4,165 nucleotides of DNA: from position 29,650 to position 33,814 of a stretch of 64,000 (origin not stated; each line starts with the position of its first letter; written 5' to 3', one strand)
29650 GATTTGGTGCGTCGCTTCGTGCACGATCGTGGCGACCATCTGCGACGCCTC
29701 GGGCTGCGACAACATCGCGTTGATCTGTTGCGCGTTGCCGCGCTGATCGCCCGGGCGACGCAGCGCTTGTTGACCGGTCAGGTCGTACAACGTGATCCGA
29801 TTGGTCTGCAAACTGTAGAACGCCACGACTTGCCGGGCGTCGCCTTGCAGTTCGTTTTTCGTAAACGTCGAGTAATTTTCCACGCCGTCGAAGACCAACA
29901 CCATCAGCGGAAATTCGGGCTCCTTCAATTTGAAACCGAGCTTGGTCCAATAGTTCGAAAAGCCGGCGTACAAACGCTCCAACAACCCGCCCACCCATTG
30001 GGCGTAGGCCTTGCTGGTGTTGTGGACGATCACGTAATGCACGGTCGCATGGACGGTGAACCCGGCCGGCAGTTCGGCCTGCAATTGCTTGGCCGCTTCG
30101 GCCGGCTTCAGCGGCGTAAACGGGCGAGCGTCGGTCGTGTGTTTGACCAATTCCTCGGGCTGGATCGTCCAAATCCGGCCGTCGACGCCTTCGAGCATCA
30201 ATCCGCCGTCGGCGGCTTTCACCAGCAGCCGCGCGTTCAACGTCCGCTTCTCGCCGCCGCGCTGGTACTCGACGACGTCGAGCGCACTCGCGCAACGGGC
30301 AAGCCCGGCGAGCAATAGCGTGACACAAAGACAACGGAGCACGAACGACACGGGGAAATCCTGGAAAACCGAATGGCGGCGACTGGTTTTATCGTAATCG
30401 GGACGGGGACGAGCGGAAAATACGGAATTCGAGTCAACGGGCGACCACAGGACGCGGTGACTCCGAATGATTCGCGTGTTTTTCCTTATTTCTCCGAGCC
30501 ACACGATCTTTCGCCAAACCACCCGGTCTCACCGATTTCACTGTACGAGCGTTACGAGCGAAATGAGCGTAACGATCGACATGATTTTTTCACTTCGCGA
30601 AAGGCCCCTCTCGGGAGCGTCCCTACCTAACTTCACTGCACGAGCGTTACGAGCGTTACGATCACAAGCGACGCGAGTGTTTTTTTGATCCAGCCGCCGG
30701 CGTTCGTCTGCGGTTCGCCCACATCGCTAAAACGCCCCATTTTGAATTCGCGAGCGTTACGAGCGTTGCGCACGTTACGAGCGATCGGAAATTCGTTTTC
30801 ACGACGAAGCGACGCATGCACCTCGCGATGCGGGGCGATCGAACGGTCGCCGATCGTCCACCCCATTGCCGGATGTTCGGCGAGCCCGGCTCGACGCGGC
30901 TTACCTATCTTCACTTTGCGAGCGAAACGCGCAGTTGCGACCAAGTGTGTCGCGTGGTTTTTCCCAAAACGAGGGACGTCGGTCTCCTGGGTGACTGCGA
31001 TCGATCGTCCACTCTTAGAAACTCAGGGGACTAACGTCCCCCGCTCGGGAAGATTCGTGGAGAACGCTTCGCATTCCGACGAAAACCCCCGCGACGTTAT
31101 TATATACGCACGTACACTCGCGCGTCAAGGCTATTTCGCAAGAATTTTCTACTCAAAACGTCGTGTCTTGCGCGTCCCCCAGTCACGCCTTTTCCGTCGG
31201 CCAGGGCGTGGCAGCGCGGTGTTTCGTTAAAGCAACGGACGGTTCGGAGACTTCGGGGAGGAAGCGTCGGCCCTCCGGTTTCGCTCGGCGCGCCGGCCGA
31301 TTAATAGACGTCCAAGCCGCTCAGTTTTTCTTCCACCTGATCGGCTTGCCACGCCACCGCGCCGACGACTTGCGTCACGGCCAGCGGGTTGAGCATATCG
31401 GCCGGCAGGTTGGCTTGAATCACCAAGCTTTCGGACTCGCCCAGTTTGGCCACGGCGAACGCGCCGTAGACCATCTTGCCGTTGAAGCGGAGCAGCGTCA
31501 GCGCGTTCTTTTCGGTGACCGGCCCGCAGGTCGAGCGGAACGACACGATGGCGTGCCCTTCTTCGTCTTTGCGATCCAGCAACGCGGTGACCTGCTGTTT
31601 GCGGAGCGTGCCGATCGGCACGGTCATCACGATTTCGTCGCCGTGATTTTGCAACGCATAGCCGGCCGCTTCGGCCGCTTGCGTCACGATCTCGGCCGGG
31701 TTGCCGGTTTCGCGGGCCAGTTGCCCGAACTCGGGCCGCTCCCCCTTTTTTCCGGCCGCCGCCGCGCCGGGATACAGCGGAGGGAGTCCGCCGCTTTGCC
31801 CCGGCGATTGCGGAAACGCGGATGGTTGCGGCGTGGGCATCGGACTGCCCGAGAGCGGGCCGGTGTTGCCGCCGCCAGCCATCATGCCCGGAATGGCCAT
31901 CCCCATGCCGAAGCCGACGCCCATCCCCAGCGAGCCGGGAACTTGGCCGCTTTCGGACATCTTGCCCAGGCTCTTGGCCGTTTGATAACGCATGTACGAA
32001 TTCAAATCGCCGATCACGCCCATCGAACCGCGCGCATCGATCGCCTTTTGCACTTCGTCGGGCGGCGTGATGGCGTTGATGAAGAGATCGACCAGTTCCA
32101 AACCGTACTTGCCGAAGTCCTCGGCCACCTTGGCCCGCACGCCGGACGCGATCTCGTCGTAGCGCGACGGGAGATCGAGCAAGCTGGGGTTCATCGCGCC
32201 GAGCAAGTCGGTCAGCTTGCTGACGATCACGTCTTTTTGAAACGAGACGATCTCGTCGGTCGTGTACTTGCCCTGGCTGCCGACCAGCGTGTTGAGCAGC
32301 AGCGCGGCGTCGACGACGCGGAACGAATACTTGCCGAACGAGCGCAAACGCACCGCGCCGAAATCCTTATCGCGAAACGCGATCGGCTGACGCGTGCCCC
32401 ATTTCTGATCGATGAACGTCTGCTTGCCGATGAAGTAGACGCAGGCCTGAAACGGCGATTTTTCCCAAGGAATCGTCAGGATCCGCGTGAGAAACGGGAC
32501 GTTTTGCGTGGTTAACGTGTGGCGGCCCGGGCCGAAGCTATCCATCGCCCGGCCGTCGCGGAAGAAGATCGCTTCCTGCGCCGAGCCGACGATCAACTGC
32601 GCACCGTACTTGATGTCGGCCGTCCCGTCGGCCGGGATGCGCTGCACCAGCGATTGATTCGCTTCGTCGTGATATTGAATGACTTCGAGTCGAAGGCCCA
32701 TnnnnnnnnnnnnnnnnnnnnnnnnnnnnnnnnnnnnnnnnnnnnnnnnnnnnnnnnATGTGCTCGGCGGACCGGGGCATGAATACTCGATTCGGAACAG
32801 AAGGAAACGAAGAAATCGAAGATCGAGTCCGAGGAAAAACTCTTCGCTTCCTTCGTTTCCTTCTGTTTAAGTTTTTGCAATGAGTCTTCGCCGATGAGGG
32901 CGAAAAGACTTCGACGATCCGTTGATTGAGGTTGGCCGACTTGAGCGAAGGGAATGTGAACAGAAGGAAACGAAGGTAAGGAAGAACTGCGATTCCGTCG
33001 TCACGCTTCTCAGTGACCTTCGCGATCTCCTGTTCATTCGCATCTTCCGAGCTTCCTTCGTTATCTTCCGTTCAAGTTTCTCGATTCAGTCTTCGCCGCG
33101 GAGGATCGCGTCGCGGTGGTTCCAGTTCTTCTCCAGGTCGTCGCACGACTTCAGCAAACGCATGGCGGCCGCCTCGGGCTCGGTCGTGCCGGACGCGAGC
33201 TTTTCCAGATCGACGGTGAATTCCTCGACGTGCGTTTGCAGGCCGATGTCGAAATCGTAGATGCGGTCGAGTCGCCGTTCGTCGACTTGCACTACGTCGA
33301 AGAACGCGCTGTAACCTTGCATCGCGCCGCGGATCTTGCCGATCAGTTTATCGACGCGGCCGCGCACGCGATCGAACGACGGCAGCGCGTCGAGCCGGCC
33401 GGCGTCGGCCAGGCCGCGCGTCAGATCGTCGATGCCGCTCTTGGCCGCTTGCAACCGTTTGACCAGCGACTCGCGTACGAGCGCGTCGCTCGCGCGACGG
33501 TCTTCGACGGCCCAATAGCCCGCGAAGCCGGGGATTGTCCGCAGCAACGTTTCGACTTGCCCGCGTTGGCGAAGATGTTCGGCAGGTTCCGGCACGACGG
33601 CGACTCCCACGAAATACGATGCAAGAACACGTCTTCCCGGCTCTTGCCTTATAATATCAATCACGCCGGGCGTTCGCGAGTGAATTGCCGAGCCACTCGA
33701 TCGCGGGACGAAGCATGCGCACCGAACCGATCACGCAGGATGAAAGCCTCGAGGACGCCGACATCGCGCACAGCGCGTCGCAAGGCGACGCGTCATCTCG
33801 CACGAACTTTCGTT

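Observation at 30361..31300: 940-bp noncoding region carrying four degenerate ~100-160-bp direct repeats built around a tandem 9-mer (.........)2-4, each followed by a T-run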

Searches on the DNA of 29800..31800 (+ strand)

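Call 4: search_rna_families(source=window, start=29800, end=31800, threshold=evalue, max_evalue=10, show_alignments=3)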
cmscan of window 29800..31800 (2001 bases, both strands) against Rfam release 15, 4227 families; matches with E-value up to 10: 4.
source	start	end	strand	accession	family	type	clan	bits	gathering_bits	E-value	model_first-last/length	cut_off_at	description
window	30707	30775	-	RF01549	TB8Cs2H1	Gene; snRNA; snoRNA; HACA-box;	-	20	40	0.6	1-65/65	no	Trypanosomatid snoRNA TB8Cs2H1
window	31147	31252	+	RF01906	HOTAIR_3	Gene; lncRNA;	-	18.2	80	0.42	1-98/98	no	HOTAIR conserved region 3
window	31350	31414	+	RF01781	ASdes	Gene; sRNA;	-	14.6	40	8.5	1-68/68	no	ASdes TB sRNA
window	30200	30247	-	RF01134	sR30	Gene; snRNA; snoRNA; CD-box;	-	12.7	38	4.4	1-57/57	no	Small nucleolar RNA sR30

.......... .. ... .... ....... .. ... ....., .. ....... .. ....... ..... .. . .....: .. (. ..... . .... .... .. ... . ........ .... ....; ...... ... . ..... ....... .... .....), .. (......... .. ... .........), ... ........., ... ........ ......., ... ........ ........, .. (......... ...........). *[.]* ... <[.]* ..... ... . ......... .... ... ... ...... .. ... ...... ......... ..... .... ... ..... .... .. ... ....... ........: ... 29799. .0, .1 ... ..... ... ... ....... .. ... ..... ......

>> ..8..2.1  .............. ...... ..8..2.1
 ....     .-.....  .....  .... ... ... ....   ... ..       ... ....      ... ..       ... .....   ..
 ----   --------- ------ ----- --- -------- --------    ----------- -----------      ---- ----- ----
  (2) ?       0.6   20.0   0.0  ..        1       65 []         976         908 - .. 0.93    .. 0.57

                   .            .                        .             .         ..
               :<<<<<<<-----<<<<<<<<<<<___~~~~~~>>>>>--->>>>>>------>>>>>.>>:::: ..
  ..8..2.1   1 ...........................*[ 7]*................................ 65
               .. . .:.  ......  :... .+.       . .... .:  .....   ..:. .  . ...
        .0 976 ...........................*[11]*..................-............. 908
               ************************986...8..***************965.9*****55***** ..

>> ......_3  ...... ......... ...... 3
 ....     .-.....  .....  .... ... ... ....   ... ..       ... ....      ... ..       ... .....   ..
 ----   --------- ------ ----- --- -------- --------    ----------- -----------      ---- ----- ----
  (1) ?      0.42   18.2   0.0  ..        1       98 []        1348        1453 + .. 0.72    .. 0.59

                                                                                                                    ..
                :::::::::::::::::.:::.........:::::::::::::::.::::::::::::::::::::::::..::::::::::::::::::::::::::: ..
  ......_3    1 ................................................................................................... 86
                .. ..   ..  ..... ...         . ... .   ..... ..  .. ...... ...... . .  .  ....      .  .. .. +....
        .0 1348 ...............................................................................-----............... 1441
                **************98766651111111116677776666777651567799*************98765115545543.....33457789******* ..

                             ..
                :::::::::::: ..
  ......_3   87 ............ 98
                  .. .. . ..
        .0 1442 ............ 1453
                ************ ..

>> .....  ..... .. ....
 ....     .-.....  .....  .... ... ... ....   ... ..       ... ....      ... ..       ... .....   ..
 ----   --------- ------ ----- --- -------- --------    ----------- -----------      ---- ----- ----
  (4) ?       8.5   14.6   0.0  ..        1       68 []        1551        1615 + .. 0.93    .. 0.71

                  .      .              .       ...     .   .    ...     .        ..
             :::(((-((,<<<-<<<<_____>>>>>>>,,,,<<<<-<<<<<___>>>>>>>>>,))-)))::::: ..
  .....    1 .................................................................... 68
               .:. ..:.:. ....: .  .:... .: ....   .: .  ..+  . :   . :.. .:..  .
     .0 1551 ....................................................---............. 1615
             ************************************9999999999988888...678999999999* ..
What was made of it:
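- On Any Rfam RNA family: Only four chance-level hits (E 0.4-8.5, far below gathering scores), none on a unit (call 4).
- No Rfam match (call 4).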

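Call 87: search_dna_similar(query=window:30352-31300:+, collection=plasmids, mode=distant, max_evalue=0.01, max_rows=10)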
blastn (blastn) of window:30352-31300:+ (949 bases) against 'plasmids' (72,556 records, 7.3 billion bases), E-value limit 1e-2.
No match.

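Call 88: search_dna_similar(query=window:30352-31300:+, collection=phages, mode=distant, max_evalue=0.01, max_rows=10)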
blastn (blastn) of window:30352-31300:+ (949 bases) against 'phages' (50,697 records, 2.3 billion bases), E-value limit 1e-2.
No match.
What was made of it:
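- Tried and rejected: blastn against plasmids and phages found nothing (calls 87, 88).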

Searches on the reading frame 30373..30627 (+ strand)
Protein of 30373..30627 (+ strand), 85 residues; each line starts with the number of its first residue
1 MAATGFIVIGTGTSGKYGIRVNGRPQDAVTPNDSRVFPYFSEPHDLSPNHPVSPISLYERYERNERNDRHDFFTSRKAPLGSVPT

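Call 60: search_protein_families(library=pfam, proteins=[window:30373-30627:+], max_evalue=1)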
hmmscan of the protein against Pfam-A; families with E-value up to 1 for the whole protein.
window:30373-30627:+ (85 aa): 1 family
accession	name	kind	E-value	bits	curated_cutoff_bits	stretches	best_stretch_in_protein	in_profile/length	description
PF16923.11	Glyco_hydro_63N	-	0.097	13.2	23.8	1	4-42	80-118/227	Glycosyl hydrolase family 63 N-terminal domain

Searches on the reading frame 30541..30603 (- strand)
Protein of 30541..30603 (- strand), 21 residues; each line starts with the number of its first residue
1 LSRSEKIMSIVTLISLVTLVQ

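Call 77: search_protein_families(library=ncbifam, proteins=[window:30541-30603:-], max_evalue=1)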
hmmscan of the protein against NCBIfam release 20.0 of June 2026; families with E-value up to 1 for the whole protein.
seq(21 aa): 0 families

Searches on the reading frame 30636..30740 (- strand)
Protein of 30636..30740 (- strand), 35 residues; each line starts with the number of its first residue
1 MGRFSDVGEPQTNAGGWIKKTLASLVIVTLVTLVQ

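Call 77: search_protein_families(library=ncbifam, proteins=[window:30636-30740:-], max_evalue=1)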
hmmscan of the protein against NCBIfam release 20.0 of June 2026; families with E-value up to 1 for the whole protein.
seq(35 aa): 1 family
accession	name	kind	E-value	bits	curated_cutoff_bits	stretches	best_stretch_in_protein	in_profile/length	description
TIGR03068.1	srtB_sig_NPQTN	domain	0.73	9.7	24.5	0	10-15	2-7/33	NPQTN class sortase B protein-sorting domain-containing protein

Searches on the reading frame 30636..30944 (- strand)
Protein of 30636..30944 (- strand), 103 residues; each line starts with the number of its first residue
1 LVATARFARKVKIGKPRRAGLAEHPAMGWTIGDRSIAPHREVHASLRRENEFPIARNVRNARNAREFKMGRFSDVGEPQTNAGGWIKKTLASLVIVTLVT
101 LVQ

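Call 60: search_protein_families(library=pfam, proteins=[window:30636-30944:-], max_evalue=1)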
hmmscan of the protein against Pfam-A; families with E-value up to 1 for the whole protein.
window:30636-30944:- (103 aa): 1 family
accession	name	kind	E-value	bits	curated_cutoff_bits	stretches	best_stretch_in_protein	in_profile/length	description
PF01205.25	UPF0029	-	0.034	14.6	27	1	22-100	32-79/107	Uncharacterized protein family UPF0029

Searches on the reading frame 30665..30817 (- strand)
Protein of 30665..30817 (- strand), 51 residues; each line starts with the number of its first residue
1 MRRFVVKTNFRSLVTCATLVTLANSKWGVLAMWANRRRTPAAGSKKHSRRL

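Call 60: search_protein_families(library=pfam, proteins=[window:30665-30817:-], max_evalue=1)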
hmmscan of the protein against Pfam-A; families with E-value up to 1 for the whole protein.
window:30665-30817:- (51 aa): 1 family
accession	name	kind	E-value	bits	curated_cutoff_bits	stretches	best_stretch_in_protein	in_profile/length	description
PF06411.16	HdeA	-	0.07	13.9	22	1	12-38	29-55/91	HdeA/HdeB family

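Call 77: search_protein_families(library=ncbifam, proteins=[window:30665-30817:-], max_evalue=1)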
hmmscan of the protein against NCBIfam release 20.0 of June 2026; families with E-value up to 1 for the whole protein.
seq(51 aa): 0 families

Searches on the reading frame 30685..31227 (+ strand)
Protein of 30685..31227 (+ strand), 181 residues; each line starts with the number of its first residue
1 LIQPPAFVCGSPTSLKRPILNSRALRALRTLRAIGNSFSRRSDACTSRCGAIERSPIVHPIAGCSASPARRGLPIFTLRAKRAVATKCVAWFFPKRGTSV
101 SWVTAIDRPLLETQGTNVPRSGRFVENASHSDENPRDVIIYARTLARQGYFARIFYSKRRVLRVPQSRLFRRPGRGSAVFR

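Call 60: search_protein_families(library=pfam, proteins=[window:30685-31227:+], max_evalue=1)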
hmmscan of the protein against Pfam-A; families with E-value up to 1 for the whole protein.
window:30685-31227:+ (181 aa): 1 family
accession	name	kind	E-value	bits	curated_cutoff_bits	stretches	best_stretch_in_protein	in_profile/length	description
PF24733.1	DUF7684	-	0.047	13.8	26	1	99-147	57-105/135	Domain of unknown function (DUF7684)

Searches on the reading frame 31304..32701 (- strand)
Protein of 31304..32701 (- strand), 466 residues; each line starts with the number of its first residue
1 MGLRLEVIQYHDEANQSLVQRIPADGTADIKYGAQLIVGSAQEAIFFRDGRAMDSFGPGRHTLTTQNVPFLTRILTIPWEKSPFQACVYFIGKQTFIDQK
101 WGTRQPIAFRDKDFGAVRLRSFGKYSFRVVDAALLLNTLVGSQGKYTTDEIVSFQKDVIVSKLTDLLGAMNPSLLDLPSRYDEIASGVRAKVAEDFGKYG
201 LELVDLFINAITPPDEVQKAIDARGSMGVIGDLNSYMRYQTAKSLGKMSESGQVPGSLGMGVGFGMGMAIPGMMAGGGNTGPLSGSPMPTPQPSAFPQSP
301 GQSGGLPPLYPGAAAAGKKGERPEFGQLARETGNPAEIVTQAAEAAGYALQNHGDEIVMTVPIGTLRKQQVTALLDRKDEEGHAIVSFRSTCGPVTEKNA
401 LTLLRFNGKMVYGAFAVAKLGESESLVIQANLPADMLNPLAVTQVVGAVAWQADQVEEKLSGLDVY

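Call 15: search_protein_families(library=pfam, proteins=[window:31304-32701:-])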
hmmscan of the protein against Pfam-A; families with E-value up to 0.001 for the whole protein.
window:31304-32701:- (466 aa): 2 families
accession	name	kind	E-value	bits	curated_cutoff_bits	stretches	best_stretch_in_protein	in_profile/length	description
PF13421.11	Band_7_1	-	1e-58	198.9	24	1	28-229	9-211/211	SPFH domain-Band 7 family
PF01145.31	Band_7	-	2.2e-13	51.1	23.6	1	37-225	2-159/176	SPFH domain / Band 7 family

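Call 77: search_protein_families(library=ncbifam, proteins=[window:31304-32701:-], max_evalue=1)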
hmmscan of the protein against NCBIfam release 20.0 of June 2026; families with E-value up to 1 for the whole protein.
window:31304-32701:- (466 aa): 0 families

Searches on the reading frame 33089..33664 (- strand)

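Call 15: search_protein_families(library=pfam, proteins=[window:33089-33664:-])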
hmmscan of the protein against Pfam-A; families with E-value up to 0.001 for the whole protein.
window:33089-33664:- (192 aa): 0 families

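Call 77: search_protein_families(library=ncbifam, proteins=[window:33089-33664:-], max_evalue=1)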
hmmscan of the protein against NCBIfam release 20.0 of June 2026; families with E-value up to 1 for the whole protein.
window:33089-33664:- (192 aa): 1 family
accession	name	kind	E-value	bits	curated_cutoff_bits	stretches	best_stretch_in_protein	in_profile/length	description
NF047596.1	LIMLP_15305_fam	equivalog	2.7e-11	43.6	210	1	33-187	14-172/175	LIMLP_15305 family protein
